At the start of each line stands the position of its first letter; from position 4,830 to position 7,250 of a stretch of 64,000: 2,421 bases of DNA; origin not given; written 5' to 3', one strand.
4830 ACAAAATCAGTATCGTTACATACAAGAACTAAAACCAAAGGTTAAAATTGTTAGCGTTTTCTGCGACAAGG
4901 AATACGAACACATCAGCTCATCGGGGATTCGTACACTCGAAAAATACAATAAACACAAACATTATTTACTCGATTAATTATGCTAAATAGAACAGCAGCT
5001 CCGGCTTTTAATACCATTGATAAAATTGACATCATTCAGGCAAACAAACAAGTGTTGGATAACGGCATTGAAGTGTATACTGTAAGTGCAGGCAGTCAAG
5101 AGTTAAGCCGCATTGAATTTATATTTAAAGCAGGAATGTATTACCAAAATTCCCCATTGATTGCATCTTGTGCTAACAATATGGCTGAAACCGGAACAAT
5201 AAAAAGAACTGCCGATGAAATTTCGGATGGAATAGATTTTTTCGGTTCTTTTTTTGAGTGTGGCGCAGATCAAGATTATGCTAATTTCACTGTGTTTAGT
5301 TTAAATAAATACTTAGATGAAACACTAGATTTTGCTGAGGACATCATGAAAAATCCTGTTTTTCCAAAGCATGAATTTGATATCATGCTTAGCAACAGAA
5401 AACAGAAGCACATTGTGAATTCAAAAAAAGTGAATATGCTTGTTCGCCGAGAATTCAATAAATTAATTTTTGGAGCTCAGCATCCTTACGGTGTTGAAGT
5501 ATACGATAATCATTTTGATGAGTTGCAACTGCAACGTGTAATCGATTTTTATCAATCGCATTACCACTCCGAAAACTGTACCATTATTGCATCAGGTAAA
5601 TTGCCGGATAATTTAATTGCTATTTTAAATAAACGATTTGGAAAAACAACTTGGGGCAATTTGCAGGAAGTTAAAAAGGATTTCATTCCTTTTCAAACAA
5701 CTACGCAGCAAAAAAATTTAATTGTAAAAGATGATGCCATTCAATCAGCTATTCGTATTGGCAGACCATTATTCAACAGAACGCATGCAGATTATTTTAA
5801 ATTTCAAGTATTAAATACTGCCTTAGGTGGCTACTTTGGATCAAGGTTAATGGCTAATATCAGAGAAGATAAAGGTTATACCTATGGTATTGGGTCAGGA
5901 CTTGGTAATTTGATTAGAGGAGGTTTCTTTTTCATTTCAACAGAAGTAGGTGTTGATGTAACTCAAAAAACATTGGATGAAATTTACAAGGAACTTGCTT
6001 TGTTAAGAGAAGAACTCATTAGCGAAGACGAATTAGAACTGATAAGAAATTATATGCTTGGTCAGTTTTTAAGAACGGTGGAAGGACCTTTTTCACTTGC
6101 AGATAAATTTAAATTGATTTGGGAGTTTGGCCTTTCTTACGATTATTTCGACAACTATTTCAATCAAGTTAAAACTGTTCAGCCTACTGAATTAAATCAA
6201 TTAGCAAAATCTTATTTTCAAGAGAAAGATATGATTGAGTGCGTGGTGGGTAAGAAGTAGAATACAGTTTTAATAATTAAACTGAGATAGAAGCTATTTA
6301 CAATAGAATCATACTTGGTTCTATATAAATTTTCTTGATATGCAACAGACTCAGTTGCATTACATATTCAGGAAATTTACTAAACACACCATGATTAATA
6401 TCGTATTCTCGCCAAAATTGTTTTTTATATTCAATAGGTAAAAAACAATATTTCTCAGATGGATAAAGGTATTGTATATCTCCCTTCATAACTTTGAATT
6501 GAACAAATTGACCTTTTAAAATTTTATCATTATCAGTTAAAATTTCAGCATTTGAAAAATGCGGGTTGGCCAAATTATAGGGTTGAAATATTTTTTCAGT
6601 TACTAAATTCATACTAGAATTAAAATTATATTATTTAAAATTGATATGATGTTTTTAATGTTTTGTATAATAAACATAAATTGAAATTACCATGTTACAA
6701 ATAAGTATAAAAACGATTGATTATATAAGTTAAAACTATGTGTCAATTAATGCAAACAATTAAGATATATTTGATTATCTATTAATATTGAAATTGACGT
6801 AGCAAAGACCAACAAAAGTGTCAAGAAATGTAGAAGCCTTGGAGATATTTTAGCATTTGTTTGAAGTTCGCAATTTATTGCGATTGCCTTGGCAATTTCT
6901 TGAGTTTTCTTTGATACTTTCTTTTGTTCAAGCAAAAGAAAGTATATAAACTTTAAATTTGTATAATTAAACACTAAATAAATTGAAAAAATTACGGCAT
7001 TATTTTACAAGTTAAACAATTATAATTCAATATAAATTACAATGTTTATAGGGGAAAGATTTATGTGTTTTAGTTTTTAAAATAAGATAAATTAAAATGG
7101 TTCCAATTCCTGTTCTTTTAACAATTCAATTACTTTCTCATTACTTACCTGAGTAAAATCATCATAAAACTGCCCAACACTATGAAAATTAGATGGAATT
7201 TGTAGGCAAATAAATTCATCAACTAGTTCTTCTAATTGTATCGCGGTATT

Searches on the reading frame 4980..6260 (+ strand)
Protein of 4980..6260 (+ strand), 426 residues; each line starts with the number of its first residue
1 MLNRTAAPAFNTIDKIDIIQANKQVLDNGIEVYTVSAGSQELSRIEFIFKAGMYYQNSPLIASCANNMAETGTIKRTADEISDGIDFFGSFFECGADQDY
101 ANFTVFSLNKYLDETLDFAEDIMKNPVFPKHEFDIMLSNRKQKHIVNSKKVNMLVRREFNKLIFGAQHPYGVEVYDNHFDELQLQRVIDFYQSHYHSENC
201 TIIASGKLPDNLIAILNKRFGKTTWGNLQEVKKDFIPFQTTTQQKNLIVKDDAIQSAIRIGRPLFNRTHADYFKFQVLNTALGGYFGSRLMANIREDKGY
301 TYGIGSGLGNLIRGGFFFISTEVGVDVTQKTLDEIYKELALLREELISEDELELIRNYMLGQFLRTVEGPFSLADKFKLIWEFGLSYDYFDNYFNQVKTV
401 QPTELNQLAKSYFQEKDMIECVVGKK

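Call 19: search_protein_families(library=pfam, proteins=[window:4980-6260:+])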
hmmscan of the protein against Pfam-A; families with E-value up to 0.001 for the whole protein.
window:4980-6260:+ (426 aa): 2 families
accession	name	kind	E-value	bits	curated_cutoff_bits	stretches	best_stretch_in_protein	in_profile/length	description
PF05193.26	Peptidase_M16_C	-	2.3e-30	106.2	23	1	182-357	2-179/181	Peptidase M16 inactive domain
PF00675.25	Peptidase_M16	-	3.2e-08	34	22.3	1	37-150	7-123/149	Insulinase (Peptidase family M16)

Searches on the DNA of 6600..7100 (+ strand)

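Call 8: search_rna_families(source=window, start=6600, end=7100, threshold=evalue, max_evalue=10, show_alignments=3)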
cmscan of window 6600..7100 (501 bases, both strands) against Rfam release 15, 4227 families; matches with E-value up to 10: 5.
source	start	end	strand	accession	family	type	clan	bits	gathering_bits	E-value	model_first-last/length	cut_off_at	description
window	6914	6960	+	RF04343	Plastid-psbA-2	Cis-reg;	CL00153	20.3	55.8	0.28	1-60/60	no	Plastid-psbA-2 3UTR RNA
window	6880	7004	+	RF01005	MIR530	Gene; miRNA;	-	16.3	85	2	1-172/172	no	MIR530 microRNA precursor family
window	6887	6966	-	RF04097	MIR2630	Gene; miRNA;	-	15.5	144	1.5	1-229/229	no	MIR2630 microRNA precursor family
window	6840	6877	-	RF01726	SAM-II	Cis-reg; riboswitch;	-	14.1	44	7.1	1-60/60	no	SAM-II riboswitch aptamer (SAM-II long loop)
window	6914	6948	+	RF01705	Flavo-1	Gene; sRNA;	-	13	42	9.5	23-57/76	no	Flavo-1 RNA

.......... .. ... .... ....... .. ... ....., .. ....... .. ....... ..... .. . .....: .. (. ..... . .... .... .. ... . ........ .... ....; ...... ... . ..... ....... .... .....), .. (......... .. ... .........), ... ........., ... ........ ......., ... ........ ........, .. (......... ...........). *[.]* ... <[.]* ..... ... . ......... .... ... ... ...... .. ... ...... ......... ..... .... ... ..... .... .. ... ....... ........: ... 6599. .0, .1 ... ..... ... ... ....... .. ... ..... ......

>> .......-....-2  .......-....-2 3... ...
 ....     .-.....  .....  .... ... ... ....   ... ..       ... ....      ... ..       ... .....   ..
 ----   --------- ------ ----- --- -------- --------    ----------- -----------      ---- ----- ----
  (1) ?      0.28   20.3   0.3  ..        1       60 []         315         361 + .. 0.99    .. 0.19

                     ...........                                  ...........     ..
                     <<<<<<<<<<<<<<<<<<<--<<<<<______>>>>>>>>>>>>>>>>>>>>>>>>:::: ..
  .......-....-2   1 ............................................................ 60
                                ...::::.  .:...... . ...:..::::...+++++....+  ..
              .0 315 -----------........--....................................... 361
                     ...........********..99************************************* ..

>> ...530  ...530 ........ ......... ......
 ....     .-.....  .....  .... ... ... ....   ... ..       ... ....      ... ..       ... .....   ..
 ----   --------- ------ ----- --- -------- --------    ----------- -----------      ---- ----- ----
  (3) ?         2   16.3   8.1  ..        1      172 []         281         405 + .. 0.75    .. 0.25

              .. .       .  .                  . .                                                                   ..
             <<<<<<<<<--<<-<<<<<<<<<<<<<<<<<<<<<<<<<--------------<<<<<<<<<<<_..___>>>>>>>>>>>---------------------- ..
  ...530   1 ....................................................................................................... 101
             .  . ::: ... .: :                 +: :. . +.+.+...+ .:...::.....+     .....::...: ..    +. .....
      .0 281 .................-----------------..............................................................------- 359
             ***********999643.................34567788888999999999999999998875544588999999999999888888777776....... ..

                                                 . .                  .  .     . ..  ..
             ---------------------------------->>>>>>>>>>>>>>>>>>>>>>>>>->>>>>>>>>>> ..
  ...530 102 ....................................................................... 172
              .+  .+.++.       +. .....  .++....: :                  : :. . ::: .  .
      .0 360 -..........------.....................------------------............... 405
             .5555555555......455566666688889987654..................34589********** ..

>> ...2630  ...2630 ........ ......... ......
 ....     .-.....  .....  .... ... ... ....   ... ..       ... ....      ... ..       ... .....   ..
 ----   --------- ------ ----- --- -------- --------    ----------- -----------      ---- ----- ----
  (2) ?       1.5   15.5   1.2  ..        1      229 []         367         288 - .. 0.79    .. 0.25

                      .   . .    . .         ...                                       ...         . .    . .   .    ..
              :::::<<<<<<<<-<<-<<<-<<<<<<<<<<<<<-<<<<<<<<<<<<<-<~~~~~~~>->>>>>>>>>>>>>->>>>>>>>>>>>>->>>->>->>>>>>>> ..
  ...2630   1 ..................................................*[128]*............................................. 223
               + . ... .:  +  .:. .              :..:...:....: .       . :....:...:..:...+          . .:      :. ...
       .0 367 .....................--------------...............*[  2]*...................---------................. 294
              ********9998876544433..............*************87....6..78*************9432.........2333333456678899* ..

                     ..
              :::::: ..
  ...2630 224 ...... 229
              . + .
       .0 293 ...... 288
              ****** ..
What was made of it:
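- Closest known: Flavo-1 RNA motif. Different: There is only a 13-bit partial match to copy A's terminal hairpin, against a gathering score of 42 (call 8).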

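Call 65: search_dna_similar(query=window:6787-6950:+, collection=plasmids, mode=distant, max_evalue=0.01, max_rows=10)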
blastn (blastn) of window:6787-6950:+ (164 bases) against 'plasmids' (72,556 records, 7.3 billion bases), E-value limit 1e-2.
Records with a match: 4; places in all: 4; records where one place covers at least 80% of the query: 0.
Best place of each record, by identity: 90-95% 3; 80-90% 1.
By first word of the organism name: Pasteurella 3; Ilyobacter 1.
By predicted mobility (MOB-suite, as given by PLSDB): non-mobilizable 4.
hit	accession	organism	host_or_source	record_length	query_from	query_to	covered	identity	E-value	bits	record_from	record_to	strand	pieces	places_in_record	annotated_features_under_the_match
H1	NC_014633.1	Ilyobacter polytropus DSM 2926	marine mud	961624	108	158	31%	86.5%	3e-3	49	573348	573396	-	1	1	none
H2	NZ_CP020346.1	Pasteurella multocida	Oryctolagus cuniculus,lung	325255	119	158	24%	92.7%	6e-6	58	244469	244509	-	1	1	none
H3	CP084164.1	Pasteurella multocida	rabbit,mixed culture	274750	119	158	24%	92.7%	6e-6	58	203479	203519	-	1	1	none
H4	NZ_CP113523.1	Pasteurella multocida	rabbit,mixed culture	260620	119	158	24%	92.7%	6e-6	58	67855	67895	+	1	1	none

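Call 81: build_rna_model(alignment_id=A6, structure=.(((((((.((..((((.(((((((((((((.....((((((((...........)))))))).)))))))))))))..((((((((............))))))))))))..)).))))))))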
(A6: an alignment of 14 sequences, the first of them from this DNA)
Model R1 built from alignment A6 (14 sequences, 123 columns); structure: as given.
model positions 111; base pairs 39; branch points 1; effective number of sequences 0.88; information 0.59 bits per position. Calibrated on 0.2 Mb of random sequence (short: E-values are rough).
structure used (alignment columns):
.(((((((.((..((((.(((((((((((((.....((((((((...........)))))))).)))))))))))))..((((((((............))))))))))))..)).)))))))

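Call 82: search_with_rna_model(model_id=R1, source=window, filters=off, max_evalue=10)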
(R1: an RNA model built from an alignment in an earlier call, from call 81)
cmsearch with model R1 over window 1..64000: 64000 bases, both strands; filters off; matches with E-value up to 10: 23.
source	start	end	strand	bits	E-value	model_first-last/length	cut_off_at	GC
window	36120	36233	+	116.5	7e-29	1-111/111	no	0.43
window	6789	6899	+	107.9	1.4e-26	1-111/111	no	0.36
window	36121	36234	-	23.6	0.00084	1-111/111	no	0.43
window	6790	6900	-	15.5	0.13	1-111/111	no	0.36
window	35713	35817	+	13.3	0.53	1-111/111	no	0.3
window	19249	19358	-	12.4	0.88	1-111/111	no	0.28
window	35773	35803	-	11.4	1.7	1-111/111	no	0.35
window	20956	20980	-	11.2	1.9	1-111/111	no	0.44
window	48956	49013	+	11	2.2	1-111/111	no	0.26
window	47980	48016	+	10.9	2.4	1-111/111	no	0.32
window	56482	56571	+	10.1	3.7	1-111/111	no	0.37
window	6326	6380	-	10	4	1-111/111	no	0.29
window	47981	48017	-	10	4.2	1-111/111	no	0.32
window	20955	20979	+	9.8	4.7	1-111/111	no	0.48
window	48348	48426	-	9.7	5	1-111/111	no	0.38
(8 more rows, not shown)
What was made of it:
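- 6789..6899 (+): Copy A core, 111 nt, same layout as copy B. The P2 stem carries several mismatches, so this looks like a degraded copy. Covariance model hit of 107.9 bits (call 82).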
